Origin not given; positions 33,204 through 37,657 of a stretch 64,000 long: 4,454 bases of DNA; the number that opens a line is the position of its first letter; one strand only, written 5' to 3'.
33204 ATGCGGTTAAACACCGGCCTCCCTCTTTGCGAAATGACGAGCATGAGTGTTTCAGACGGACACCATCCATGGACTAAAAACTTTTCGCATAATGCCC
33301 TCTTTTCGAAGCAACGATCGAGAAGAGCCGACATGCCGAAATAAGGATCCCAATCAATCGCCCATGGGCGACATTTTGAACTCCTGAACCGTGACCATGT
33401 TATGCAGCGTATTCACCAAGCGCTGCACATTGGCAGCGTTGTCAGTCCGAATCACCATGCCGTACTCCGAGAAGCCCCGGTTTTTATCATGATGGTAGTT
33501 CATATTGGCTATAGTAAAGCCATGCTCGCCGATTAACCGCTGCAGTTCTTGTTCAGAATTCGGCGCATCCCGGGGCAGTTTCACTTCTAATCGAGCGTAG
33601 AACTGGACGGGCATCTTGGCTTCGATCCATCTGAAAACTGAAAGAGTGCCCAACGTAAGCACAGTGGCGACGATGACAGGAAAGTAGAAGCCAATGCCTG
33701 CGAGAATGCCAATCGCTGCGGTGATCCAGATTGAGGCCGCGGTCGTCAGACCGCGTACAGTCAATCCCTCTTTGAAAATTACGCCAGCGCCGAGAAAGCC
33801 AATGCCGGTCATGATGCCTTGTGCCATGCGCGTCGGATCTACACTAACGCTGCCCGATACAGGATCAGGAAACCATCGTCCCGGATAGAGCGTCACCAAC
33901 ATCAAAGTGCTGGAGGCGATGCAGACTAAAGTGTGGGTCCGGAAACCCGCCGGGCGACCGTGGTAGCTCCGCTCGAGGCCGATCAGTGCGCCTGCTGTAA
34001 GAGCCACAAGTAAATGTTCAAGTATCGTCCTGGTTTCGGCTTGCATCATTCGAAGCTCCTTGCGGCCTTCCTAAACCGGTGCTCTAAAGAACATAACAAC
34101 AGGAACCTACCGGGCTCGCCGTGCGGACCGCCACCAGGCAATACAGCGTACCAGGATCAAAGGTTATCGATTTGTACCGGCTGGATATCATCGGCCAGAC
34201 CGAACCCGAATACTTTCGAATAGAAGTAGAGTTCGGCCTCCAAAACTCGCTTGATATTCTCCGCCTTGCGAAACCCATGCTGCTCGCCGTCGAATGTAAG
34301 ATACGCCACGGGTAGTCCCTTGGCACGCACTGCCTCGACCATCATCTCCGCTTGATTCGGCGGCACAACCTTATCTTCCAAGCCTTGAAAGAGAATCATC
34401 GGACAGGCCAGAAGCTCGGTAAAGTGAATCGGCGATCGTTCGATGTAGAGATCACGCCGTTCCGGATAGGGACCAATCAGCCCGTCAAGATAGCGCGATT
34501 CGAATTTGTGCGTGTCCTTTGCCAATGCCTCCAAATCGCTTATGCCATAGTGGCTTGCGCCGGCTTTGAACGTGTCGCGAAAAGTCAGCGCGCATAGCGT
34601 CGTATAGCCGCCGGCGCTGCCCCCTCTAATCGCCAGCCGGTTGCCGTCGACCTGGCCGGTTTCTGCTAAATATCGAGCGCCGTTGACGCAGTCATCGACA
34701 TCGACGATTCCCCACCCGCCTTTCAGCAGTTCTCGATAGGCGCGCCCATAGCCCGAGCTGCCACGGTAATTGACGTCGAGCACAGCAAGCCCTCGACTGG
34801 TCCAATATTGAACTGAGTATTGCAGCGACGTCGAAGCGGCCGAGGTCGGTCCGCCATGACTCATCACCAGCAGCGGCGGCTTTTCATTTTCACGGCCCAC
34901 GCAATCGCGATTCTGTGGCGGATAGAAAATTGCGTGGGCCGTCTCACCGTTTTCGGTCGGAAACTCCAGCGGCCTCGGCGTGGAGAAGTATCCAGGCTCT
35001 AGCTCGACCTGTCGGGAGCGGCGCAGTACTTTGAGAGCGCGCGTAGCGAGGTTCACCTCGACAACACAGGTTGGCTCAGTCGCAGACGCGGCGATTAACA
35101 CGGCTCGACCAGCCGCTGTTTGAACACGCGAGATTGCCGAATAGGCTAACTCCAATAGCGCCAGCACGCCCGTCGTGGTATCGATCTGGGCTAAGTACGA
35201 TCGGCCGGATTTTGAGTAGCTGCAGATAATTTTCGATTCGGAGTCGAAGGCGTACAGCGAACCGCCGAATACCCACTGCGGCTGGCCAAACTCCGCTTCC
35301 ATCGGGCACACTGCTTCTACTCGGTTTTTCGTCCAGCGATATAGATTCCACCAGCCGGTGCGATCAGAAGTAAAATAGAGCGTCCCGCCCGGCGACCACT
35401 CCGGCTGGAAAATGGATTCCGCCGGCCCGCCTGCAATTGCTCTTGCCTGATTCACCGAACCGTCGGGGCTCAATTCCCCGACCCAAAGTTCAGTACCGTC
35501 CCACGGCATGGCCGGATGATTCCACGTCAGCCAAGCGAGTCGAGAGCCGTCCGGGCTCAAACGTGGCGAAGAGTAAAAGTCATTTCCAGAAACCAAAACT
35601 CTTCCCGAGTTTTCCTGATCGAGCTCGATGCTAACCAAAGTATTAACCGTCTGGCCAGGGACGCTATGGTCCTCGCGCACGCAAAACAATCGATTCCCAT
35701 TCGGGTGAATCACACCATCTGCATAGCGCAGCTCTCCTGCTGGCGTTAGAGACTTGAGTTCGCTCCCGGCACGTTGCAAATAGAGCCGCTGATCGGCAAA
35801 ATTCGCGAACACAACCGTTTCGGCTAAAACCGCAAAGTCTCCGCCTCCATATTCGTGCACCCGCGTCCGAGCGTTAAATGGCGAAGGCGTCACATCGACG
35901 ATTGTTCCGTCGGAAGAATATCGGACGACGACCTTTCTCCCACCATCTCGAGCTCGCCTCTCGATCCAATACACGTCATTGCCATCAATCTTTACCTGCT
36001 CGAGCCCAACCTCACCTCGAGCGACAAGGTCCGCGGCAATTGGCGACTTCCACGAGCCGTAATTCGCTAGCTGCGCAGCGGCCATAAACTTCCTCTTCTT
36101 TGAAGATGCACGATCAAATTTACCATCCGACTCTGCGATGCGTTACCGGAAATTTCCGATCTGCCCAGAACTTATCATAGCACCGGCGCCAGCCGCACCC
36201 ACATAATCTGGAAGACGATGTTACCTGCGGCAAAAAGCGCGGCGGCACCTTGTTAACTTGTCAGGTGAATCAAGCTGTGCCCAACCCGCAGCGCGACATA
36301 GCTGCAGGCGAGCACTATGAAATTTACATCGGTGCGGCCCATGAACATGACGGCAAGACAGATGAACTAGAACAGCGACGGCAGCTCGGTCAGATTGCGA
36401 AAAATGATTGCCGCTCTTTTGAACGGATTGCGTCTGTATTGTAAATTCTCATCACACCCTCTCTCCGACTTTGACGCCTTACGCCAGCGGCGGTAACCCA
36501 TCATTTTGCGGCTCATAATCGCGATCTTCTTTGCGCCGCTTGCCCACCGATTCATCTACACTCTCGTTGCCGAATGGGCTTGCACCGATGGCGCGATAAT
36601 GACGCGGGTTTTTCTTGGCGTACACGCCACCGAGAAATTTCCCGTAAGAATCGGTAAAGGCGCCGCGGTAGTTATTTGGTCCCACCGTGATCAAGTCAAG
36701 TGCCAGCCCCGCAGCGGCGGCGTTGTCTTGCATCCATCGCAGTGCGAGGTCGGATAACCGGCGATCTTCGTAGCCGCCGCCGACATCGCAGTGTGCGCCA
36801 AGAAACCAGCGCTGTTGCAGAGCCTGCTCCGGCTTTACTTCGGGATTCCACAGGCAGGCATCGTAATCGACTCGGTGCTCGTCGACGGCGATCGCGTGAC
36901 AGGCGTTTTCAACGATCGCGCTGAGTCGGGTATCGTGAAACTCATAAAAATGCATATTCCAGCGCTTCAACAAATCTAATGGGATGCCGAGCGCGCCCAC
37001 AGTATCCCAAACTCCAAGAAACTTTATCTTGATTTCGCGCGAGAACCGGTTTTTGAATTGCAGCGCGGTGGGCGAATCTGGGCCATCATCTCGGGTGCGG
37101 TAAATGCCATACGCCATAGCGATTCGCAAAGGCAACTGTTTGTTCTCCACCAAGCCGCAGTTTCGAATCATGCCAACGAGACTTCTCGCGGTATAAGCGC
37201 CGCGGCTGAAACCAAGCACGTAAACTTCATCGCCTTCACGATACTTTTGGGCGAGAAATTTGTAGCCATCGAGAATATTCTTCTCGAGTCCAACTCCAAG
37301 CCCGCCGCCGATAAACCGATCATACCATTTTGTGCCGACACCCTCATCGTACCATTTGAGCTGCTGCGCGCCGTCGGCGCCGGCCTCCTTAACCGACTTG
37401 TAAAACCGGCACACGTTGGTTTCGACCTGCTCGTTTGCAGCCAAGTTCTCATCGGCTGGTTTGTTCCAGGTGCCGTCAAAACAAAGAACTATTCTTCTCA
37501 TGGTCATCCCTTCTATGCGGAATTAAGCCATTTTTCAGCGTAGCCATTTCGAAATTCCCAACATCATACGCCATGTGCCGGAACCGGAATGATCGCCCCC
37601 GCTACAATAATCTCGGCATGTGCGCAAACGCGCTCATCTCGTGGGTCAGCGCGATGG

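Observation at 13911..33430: Two chained long direct repeats with an mgtC'|aroG' fusion junction bracket a secreted-protein operon and an 11-kb decayed filler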

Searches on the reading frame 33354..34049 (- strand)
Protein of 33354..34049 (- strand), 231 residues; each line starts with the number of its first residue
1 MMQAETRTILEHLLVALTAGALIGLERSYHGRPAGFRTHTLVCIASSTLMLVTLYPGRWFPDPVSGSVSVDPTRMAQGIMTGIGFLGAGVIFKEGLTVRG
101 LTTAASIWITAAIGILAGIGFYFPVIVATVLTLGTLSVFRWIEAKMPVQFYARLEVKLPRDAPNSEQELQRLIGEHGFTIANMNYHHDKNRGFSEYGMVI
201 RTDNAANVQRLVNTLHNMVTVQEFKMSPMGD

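Call 5: search_protein_families(library=pfam, proteins=[window:33354-34049:-])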
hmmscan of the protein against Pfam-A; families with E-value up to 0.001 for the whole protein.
window:33354-34049:- (231 aa): 2 families
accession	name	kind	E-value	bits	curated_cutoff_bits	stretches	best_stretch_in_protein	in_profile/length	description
PF02308.21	MgtC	-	3.2e-40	137.7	31.4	1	13-144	1-120/121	MgtC family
PF13291.12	ACT_4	-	0.00051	21.1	27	1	149-223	4-77/80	ACT domain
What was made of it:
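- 33354..34049 (-): mgtC, intact (231 aa). Pfam MgtC, E = 3.2e-40 (call 5).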

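Call 14: find_encoding_contigs(protein=window:33354-34049:-, flank=10000, max_places=10)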
Protein window:33354-34049:- (231 aa): no gene with exactly this product is on record in the collection.

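Call 30: find_homologous_proteins(query=window:33354-34049:-, max_evalue=1e-40)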
Query window:33354-34049:- (231 aa): 7964 proteins with E <= 1e-40 among 8000 candidates; the best 120 are listed.
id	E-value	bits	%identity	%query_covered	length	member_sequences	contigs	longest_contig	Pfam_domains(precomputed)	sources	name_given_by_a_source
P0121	2.6e-147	506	98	100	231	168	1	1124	PF02308.22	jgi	jgi:putative Mg2+ transporter-C (MgtC) family protein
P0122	3.4e-129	447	89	100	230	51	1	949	PF02308.22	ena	-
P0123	4.4e-109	381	75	100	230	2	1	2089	PF02308.22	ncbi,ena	-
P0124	6.0e-107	374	73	100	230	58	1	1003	PF02308.22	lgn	-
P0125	3.0e-106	372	73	100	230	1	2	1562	PF02308.22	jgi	jgi:putative Mg2+ transporter-C (MgtC) family protein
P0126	4.1e-106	372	72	100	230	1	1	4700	PF02308.22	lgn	-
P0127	4.4e-106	371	73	100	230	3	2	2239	PF02308.22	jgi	jgi:putative Mg2+ transporter-C (MgtC) family protein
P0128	6.4e-105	368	74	100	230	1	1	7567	PF02308.22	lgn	-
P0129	3.3e-104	365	73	100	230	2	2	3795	PF02308.22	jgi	jgi:putative Mg2+ transporter-C (MgtC) family protein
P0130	8.0e-104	364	73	100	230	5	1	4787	PF02308.22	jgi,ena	jgi:putative Mg2+ transporter-C (MgtC) family protein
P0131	2.3e-103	363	73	100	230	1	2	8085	PF02308.22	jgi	jgi:putative Mg2+ transporter-C (MgtC) family protein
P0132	2.3e-102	359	72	100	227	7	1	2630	PF02308.22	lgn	-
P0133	4.8e-102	358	71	100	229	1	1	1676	PF02308.22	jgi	jgi:putative Mg2+ transporter-C (MgtC) family protein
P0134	6.1e-102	358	72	89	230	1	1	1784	PF02308.22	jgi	jgi:putative Mg2+ transporter-C (MgtC) family protein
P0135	5.1e-101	355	72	100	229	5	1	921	PF02308.22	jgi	jgi:putative Mg2+ transporter-C (MgtC) family protein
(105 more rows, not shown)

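Call 31: list_cluster_members(proteins=[P0121, P0122, P0001])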
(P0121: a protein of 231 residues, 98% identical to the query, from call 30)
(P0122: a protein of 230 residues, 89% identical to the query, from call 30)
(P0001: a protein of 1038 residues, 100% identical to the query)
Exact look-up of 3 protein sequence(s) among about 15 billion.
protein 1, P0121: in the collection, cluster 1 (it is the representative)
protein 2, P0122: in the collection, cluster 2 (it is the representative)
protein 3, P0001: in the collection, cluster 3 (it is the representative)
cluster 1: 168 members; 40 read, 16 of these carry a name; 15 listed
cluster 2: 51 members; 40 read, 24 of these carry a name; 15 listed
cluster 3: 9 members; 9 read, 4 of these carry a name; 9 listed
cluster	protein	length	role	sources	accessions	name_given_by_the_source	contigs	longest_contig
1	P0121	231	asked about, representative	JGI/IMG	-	putative Mg2+ transporter-C (MgtC) family protein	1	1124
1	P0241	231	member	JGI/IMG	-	putative Mg2+ transporter-C (MgtC) family protein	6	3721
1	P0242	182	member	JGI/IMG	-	putative Mg2+ transporter-C (MgtC) family protein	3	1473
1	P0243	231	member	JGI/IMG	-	putative Mg2+ transporter-C (MgtC) family protein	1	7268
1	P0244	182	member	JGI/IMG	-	putative Mg2+ transporter-C (MgtC) family protein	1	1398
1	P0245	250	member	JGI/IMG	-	putative Mg2+ transporter-C (MgtC) family protein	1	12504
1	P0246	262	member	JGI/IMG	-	putative Mg2+ transporter-C (MgtC) family protein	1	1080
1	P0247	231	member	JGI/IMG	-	putative Mg2+ transporter-C (MgtC) family protein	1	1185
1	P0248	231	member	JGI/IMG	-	putative Mg2+ transporter-C (MgtC) family protein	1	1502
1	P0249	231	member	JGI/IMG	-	putative Mg2+ transporter-C (MgtC) family protein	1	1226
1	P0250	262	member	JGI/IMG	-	putative Mg2+ transporter-C (MgtC) family protein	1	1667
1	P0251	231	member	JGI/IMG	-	putative Mg2+ transporter-C (MgtC) family protein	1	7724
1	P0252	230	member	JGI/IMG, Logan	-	putative Mg2+ transporter-C (MgtC) family protein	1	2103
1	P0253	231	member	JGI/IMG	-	putative Mg2+ transporter-C (MgtC) family protein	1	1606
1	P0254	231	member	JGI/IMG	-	putative Mg2+ transporter-C (MgtC) family protein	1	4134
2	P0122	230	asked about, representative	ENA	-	-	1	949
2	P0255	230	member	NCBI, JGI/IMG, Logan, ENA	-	putative Mg2+ transporter-C (MgtC) family protein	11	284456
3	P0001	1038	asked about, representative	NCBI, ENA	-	-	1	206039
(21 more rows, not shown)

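Call 32: find_encoding_contigs(protein=P0255, flank=10000, max_places=10)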
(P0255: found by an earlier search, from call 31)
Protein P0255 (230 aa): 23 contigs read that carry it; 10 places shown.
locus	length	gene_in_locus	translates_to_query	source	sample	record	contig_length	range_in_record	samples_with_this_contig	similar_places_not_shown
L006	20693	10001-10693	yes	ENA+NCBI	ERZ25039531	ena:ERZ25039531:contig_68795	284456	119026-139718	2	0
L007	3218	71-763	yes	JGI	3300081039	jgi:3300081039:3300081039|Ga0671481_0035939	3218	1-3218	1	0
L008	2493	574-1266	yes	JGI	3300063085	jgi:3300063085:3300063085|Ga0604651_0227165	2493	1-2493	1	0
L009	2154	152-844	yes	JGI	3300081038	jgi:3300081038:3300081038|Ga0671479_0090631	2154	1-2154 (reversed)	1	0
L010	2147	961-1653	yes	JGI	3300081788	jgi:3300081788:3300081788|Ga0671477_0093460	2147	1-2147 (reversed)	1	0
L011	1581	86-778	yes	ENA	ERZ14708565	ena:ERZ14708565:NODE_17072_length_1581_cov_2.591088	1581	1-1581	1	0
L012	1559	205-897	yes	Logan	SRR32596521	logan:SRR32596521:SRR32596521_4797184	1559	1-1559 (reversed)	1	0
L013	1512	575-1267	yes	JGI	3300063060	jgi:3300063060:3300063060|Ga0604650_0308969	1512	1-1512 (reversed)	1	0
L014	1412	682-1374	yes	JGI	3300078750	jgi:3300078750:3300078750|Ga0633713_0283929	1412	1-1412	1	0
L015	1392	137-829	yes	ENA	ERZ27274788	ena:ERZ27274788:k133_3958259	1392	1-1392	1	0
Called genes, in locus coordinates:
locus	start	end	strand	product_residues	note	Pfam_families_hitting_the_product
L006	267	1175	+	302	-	PF04909:Amidohydro_2 (weak)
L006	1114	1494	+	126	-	-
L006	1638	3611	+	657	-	PF01425:Amidase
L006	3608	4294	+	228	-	PF00702:Hydrolase, PF12710:HAD, PF13419:HAD_2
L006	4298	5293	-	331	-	PF13379:NMT1_2, PF09084:NMT1, PF16868:NMT1_3 (weak), PF12974:Phosphonate-bd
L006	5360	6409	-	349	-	PF03401:TctC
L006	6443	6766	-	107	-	-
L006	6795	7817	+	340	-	PF09994:T6SS_Tle1-like_cat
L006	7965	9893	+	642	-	PF26549:Tricorn_N (faint), PF20434:BD-FAE, PF00326:Peptidase_S9, PF01738:DLH (weak)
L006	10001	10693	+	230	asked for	PF02308:MgtC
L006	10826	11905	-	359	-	PF00793:DAHP_synth_1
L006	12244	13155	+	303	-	PF03631:Virul_fac_BrkB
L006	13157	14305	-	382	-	PF07690:MFS_1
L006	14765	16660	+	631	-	PF01594:AI-2E_transport, PF02607:B12-binding_2 (weak), PF02310:B12-binding (weak)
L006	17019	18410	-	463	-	PF01336:tRNA_anti-codon, PF00152:tRNA-synt_2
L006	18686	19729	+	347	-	PF13439:Glyco_transf_4, PF13579:Glyco_trans_4_4 (weak), PF00534:Glycos_transf_1, PF13692:Glyco_trans_1_4, PF13524:Glyco_trans_1_2 (weak)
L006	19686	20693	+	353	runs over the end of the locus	PF00891:Methyltransf_2, PF06080:DUF938 (weak), PF13489:Methyltransf_23, PF05175:MTS, PF13847:Methyltransf_31 (faint), PF08241:Methyltransf_11, PF08242:Methyltransf_12, PF13649:Methyltransf_25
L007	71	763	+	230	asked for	PF02308:MgtC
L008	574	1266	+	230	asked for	PF02308:MgtC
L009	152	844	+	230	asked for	PF02308:MgtC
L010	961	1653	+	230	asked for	PF02308:MgtC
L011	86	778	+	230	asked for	PF02308:MgtC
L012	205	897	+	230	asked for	PF02308:MgtC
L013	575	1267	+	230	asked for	PF02308:MgtC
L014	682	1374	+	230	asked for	PF02308:MgtC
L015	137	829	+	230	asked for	PF02308:MgtC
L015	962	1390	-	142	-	?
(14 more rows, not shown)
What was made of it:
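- On Tandem segmental duplication: aroG-mgtC adjacency is seen in L006-L015 (call 32).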

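Call 41: find_encoding_contigs(protein=P0245, flank=10000, max_places=3)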
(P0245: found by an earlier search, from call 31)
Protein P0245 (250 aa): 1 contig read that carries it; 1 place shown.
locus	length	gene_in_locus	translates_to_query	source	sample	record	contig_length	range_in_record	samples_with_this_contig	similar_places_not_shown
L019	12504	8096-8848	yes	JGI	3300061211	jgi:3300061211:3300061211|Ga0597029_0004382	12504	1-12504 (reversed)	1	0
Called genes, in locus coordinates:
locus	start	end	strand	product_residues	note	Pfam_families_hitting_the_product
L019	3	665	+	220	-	?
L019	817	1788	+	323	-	PF19300:BPD_transp_1_N, PF00528:BPD_transp_1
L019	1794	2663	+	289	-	PF12911:OppC_N, PF00528:BPD_transp_1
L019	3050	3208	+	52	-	-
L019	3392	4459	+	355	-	PF01070:FMN_dh, PF03060:NMO (weak)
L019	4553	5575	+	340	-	PF09994:T6SS_Tle1-like_cat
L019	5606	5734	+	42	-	-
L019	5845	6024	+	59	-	PF01124:MAPEG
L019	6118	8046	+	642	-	PF07676:PD40 (faint), PF20434:BD-FAE, PF00326:Peptidase_S9, PF01738:DLH (weak)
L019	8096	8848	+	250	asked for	PF02308:MgtC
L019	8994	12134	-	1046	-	-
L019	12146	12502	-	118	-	?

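Call 42: find_encoding_contigs(protein=P0251, flank=10000, max_places=3)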
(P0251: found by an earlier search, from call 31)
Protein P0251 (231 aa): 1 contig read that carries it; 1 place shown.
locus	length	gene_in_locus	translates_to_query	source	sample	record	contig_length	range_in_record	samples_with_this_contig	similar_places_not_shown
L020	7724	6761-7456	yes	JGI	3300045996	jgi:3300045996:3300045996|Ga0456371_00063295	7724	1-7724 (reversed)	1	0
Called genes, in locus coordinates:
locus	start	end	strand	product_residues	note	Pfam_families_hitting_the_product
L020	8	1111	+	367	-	PF00496:SBP_bac_5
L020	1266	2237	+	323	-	PF19300:BPD_transp_1_N, PF00528:BPD_transp_1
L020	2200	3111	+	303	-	PF12911:OppC_N, PF00528:BPD_transp_1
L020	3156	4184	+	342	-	PF09994:T6SS_Tle1-like_cat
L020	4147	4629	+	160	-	PF01124:MAPEG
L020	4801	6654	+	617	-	PF20434:BD-FAE, PF00326:Peptidase_S9, PF01738:DLH (weak)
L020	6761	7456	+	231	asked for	PF02308:MgtC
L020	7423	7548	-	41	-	-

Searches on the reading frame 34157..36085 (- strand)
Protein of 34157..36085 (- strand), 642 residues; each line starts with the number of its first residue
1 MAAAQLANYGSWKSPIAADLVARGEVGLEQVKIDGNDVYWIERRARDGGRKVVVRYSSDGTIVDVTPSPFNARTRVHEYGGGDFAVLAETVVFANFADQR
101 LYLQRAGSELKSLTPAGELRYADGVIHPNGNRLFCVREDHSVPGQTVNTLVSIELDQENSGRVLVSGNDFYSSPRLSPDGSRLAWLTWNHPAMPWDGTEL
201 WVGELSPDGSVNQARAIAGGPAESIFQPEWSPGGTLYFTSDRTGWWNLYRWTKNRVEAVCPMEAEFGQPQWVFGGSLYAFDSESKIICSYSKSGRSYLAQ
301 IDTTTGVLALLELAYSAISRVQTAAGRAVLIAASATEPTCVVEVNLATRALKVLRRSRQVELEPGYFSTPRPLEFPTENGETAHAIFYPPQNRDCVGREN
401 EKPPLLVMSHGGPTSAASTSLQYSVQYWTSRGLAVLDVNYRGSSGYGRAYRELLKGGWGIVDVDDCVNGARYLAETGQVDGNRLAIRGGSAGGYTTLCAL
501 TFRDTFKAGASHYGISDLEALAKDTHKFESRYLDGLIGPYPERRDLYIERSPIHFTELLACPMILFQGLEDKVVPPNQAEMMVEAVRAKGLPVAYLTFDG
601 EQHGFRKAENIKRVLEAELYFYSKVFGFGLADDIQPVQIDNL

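Call 5: search_protein_families(library=pfam, proteins=[window:34157-36085:-])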
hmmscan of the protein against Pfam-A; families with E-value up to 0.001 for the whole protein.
window:34157-36085:- (642 aa): 6 families
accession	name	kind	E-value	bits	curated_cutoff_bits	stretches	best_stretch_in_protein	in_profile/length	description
PF00326.27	Peptidase_S9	-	2.2e-50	171.5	22.6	1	421-627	3-211/213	Prolyl oligopeptidase family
PF20434.5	BD-FAE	-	2e-11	44.2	26.8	1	400-584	10-213/215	BD-FAE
PF01738.24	DLH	-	3.1e-06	27.4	21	1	469-613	84-197/217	Dienelactone hydrolase family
PF07676.18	PD40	-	6.2e-06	26.5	20.9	0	226-250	12-38/38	WD40-like Beta Propeller Repeat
PF07859.19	Abhydrolase_3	-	0.00033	20.9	25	0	463-605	49-208/210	alpha/beta hydrolase fold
PF05448.18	AXE1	-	0.00068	18.9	21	0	399-513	79-207/321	Acetyl xylan esterase (AXE1)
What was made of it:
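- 34157..36085 (-): S9 prolyl oligopeptidase, the core gene that flanks the variable region. Call 5.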

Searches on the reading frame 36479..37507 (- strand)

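Call 55: search_protein_families(library=pfam, proteins=[window:36479-37507:-], max_evalue=0.0001)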
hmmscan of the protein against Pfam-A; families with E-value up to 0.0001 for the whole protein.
window:36479-37507:- (342 aa): 1 family
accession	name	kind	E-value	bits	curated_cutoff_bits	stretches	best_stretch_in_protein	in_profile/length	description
PF09994.14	T6SS_Tle1-like_cat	-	1.2e-80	271.4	27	1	4-261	1-286/287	T6SS, Phospholipase effector Tle1-like, catalytic domain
